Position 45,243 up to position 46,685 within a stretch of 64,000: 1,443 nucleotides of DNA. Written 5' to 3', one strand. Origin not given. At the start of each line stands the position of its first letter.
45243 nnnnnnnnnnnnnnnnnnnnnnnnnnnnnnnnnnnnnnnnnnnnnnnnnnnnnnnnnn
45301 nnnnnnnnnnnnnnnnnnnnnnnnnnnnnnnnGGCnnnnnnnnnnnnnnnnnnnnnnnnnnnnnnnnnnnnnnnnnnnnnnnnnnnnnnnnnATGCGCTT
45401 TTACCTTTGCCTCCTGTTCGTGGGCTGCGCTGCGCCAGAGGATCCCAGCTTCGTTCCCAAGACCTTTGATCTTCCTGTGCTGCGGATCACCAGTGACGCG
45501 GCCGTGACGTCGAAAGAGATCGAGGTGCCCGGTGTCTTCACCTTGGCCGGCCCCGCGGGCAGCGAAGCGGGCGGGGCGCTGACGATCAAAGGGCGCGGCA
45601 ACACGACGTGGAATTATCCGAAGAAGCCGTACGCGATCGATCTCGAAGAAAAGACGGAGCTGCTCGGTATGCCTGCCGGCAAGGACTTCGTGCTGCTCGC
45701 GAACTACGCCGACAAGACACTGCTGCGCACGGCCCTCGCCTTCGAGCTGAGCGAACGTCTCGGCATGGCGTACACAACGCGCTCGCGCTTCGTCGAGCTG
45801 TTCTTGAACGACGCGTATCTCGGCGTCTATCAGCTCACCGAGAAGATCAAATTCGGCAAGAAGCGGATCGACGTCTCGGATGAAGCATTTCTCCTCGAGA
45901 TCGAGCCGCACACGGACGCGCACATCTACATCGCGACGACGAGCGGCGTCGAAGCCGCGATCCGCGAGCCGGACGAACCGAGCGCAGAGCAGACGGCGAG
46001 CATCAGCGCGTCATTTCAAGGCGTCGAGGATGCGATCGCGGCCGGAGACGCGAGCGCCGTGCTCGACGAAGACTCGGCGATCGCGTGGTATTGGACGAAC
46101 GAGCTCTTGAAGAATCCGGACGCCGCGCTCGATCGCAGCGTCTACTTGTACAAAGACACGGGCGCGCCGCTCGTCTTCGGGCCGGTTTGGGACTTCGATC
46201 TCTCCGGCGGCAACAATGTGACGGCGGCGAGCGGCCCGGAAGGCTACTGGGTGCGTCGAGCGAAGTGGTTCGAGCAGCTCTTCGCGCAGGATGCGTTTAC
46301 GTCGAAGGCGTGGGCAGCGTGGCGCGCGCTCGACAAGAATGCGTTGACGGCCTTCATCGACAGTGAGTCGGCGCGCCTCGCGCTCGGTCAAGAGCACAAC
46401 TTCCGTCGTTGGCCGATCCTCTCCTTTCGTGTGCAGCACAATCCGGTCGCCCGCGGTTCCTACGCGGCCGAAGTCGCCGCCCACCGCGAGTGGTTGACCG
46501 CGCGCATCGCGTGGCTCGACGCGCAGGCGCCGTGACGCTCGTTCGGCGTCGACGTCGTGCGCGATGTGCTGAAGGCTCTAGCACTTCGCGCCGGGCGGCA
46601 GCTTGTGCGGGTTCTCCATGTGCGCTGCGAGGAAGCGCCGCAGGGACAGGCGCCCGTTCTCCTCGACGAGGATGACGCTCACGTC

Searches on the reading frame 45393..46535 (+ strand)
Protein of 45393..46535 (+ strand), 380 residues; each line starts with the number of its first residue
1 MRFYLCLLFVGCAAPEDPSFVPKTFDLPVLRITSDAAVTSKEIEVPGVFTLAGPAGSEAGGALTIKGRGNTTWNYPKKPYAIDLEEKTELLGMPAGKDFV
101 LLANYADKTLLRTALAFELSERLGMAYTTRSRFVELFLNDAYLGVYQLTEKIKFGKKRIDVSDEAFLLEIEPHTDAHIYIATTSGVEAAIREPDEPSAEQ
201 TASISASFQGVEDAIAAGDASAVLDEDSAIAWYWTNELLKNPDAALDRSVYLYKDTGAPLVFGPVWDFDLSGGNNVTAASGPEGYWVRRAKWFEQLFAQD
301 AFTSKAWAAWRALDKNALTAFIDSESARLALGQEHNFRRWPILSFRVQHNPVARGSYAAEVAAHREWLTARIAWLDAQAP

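Call 44: search_protein_families(library=pfam, proteins=[window:45393-46535:+], max_evalue=0.01)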
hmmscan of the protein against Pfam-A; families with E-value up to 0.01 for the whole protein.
window:45393-46535:+ (380 aa): 1 family
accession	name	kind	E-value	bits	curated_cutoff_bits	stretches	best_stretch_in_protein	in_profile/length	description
PF08757.17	CotH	-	5.6e-37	128.4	23.8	1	65-375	1-322/322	CotH kinase protein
